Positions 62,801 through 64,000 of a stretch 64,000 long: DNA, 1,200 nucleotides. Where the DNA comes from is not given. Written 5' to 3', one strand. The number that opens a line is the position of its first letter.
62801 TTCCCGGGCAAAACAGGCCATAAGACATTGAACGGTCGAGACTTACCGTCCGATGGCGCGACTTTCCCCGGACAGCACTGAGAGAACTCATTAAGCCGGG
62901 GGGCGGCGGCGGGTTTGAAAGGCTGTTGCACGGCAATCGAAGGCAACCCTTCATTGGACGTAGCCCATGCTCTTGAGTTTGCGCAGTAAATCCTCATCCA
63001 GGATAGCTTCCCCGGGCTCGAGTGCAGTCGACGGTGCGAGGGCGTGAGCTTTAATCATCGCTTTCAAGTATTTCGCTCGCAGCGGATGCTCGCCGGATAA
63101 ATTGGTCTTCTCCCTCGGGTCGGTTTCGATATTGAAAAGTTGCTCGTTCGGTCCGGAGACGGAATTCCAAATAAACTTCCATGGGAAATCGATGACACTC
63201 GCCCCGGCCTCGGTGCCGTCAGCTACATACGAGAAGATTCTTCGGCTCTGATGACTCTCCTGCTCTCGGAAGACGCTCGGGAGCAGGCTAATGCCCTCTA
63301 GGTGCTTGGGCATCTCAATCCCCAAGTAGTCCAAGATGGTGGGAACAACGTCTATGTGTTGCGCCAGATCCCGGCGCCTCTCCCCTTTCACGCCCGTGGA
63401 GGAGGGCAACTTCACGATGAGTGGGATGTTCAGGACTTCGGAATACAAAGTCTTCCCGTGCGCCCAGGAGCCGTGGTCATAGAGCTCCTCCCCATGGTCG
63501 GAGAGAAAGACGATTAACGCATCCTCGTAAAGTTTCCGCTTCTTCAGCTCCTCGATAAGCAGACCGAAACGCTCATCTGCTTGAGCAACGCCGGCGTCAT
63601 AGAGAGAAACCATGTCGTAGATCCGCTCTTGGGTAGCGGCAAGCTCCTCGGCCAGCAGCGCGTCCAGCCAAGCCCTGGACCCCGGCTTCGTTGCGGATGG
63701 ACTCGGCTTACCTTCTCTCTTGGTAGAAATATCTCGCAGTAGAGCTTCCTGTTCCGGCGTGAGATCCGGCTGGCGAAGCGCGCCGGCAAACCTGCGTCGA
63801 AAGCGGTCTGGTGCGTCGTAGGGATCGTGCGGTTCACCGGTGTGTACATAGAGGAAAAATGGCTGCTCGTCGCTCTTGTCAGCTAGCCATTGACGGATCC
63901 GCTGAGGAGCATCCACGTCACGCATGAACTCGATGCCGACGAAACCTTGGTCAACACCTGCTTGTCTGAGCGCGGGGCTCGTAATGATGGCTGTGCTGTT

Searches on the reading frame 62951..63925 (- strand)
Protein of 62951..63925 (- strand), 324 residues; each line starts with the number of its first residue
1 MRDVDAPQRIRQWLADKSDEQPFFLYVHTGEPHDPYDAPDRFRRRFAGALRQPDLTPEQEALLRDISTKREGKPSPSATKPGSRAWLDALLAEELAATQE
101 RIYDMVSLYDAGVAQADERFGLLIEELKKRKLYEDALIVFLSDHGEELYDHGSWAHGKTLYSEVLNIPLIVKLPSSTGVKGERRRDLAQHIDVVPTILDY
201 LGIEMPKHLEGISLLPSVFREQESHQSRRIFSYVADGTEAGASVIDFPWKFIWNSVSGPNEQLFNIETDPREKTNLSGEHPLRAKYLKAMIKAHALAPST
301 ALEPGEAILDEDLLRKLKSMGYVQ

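Call 47: search_protein_families(library=ncbifam, proteins=[window:62951-63925:-], max_evalue=1e-12)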
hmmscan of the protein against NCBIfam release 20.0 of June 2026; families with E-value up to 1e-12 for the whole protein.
window:62951-63925:- (324 aa): 4 families
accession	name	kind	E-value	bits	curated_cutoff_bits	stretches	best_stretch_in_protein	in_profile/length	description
NF010322.0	PRK13759.1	equivalog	2.1e-36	125.5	481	1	12-284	191-444/486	arylsulfatase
TIGR03417.1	chol_sulfatase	equivalog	2.5e-30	105.8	433.45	1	14-292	176-434/500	choline-sulfatase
NF045661.1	HdlasePehA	equivalog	4.1e-26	91.7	900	1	18-233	197-406/506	phosphoric/sulfuric ester hydrolase PehA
NF052527.1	Mn_arylsulf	exception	5e-18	65.3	850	1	104-280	262-435/479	manganese-dependent arylsulfatase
